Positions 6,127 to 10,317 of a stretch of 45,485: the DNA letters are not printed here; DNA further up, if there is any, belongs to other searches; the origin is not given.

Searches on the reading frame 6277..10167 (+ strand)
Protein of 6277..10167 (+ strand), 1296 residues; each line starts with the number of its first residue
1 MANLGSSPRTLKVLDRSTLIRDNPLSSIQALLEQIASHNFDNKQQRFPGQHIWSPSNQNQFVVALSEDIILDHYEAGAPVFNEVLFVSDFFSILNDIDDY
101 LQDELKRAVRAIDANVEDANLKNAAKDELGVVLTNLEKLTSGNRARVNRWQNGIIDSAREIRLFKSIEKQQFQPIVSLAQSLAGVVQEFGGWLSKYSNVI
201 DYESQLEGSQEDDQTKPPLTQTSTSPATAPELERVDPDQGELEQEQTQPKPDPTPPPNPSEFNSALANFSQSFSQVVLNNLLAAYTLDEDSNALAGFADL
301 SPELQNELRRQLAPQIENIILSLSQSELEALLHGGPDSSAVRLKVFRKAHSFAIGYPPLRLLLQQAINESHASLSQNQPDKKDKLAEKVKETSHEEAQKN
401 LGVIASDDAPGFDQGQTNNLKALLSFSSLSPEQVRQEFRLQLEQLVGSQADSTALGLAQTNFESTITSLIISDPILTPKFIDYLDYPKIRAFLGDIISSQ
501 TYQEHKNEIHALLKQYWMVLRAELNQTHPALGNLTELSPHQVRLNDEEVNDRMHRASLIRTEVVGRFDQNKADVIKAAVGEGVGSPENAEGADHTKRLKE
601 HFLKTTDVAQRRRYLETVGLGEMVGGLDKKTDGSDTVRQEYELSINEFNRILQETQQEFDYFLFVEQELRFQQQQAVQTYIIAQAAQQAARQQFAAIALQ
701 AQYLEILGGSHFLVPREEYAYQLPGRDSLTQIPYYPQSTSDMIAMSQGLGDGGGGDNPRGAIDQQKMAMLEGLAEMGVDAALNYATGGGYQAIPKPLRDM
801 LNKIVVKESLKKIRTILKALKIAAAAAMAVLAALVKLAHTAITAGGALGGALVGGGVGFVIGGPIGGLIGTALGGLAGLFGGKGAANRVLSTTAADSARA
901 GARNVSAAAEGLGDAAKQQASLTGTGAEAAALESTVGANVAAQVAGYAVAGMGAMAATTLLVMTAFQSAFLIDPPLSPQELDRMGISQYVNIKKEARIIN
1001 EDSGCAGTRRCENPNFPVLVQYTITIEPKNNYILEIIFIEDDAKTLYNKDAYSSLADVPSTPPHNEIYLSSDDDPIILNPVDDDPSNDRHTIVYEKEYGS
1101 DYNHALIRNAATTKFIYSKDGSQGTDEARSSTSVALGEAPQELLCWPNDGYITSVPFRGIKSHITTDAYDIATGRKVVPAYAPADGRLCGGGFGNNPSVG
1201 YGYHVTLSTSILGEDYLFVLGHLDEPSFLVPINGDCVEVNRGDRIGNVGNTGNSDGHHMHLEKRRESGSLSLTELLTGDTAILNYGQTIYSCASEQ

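Call 5: search_protein_families(library=pfam, proteins=[window:6277-10167:+], max_evalue=0.001)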
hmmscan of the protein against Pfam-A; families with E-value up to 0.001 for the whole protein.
window:6277-10167:+ (1296 aa): 1 family
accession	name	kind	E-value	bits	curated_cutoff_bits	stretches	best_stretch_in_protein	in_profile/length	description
PF01551.29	Peptidase_M23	-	9.4e-08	32.6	28.7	1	1170-1266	7-90/96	Peptidase family M23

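Call 54: search_protein_families(library=ncbifam, proteins=[window:6277-10167:+], max_evalue=0.01)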
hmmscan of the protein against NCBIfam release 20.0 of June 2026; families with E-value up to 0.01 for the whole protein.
window:6277-10167:+ (1296 aa): 2 families
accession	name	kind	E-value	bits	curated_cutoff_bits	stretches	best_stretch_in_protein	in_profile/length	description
NF052336.1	PdgHdaseHSB100310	equivalog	3.4e-07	29.9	500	1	1139-1272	30-150/316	peptidoglycan hydrolase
NF008652.0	PRK11649.1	equivalog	0.004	15.9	341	1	1238-1262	372-396/439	murein DD-endopeptidase MepM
